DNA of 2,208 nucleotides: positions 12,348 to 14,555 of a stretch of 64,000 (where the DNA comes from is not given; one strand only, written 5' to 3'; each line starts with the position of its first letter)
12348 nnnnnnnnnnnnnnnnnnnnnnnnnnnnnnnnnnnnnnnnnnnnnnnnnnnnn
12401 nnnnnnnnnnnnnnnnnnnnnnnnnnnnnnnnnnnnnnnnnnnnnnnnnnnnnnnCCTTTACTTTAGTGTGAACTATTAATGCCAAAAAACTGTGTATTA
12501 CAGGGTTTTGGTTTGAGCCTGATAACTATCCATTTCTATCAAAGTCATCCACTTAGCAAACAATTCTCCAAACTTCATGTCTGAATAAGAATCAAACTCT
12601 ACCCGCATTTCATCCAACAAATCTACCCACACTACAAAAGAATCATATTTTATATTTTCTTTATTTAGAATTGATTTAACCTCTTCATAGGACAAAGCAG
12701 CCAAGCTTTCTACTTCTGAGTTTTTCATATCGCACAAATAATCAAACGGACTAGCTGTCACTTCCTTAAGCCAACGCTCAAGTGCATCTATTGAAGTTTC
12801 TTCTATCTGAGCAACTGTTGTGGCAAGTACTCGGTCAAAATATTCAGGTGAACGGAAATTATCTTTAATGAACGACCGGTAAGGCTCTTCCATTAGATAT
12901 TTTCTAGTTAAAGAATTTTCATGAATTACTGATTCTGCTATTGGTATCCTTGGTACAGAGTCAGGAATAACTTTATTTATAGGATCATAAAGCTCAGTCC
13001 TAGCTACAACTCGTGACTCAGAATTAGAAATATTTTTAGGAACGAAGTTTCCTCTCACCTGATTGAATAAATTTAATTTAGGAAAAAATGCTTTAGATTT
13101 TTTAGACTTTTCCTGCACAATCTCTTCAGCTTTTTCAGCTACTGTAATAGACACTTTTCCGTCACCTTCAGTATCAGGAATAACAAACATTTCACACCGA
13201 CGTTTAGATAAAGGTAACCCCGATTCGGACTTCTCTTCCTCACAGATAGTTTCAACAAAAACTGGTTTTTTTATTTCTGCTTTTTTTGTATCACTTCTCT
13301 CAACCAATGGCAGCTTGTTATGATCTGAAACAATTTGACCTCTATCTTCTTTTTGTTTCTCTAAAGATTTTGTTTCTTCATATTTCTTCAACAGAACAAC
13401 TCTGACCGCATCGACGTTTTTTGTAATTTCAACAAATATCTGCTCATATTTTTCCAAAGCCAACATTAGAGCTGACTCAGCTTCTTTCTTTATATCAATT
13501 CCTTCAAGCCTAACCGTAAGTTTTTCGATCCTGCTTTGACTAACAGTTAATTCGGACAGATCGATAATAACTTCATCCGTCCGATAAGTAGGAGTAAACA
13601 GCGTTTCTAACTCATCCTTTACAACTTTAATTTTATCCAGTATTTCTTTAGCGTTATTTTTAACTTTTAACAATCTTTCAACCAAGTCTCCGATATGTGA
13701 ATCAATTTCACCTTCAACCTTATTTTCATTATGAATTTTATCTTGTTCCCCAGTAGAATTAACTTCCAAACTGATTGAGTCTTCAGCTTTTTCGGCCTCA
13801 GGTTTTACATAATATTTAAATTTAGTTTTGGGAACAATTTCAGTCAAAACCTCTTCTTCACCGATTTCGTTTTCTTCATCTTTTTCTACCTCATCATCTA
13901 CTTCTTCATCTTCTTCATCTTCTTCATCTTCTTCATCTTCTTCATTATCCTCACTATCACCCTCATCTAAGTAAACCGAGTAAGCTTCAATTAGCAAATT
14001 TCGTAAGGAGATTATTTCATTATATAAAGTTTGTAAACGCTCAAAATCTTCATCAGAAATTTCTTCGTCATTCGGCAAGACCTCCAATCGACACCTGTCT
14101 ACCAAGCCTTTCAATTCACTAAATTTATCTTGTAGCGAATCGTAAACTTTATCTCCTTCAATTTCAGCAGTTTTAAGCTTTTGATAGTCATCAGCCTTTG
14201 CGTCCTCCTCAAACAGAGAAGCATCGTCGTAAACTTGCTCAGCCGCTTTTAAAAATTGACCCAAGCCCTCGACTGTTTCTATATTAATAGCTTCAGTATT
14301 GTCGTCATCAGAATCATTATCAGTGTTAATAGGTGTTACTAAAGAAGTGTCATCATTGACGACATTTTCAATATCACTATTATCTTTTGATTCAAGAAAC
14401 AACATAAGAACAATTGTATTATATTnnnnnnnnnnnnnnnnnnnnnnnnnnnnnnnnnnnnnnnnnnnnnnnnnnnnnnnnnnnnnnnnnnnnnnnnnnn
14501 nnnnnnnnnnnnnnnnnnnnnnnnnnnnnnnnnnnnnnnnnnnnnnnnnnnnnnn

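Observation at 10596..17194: Three co-oriented, uncharacterised large genes: soluble TrwB/VirD4/HerA-like ATPase + poly-acidic coiled-coil protein + proline-rich protein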

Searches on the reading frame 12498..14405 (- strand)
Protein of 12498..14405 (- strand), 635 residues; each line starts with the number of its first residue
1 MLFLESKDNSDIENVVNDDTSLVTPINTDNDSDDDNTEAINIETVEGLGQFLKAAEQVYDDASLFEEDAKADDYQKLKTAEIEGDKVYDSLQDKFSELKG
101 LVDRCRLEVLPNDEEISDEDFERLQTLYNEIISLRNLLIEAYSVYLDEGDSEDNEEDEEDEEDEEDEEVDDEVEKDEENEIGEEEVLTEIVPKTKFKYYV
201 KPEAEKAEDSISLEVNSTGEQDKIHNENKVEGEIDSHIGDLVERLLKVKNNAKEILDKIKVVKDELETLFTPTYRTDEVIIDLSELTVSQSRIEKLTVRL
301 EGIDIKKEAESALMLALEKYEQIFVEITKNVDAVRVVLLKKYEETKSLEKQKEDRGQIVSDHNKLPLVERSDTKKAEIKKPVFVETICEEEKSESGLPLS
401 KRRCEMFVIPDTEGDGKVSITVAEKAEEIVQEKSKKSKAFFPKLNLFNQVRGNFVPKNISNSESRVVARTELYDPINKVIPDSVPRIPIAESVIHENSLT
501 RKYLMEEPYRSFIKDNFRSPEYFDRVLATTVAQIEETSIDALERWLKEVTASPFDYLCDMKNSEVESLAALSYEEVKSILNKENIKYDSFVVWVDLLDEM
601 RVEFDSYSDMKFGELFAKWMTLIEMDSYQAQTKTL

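Call 6: search_protein_families(library=pfam, proteins=[window:12498-14405:-], max_evalue=0.1)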
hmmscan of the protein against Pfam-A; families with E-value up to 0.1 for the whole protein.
window:12498-14405:- (635 aa): 1 family
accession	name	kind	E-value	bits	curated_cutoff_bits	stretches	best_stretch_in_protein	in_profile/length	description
PF20769.2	YPEB_N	-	0.051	13.9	27.3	0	112-141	94-123/136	YpeB N-terminal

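Call 8: search_protein_families(library=ncbifam, proteins=[window:12498-14405:-], max_evalue=0.1)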
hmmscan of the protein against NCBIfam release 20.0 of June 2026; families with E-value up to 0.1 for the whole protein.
window:12498-14405:- (635 aa): 0 families

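Call 30: search_protein_families(library=padloc, proteins=[window:12498-14405:-], max_evalue=0.01)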
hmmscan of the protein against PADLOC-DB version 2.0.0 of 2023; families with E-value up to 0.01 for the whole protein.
window:12498-14405:- (635 aa): 0 families

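Call 108: search_dna_similar(query=window:12498-14405:-, collection=plasmids, mode=protein, max_evalue=0.001, max_rows=5)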
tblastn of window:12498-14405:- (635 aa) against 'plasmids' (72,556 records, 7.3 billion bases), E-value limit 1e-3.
No match.

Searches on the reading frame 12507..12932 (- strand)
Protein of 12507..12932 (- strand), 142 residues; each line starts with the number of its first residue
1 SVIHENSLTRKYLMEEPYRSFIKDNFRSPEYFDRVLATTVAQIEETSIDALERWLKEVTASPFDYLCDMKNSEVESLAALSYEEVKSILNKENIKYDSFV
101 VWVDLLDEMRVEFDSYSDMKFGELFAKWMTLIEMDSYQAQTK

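Call 66: search_solved_structures(query=A6, max_evalue=10)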
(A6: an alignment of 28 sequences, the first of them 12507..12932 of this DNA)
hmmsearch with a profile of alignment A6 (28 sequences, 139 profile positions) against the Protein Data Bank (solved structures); distinct sequences matched with E-value up to 10: 4.
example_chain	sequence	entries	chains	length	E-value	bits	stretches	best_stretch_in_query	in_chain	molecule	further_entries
8z0c_A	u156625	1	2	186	0.0042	20.3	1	65-124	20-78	TetR family transcriptional regulator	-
8wp6_A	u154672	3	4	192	0.0043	20.3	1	65-124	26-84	TetR family transcriptional regulator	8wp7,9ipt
4xvv_A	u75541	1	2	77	0.19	14.9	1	66-123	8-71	Acid stress chaperone HdeB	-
8vd6_A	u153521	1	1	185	9.7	9.4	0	67-94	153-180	CAP REPEAT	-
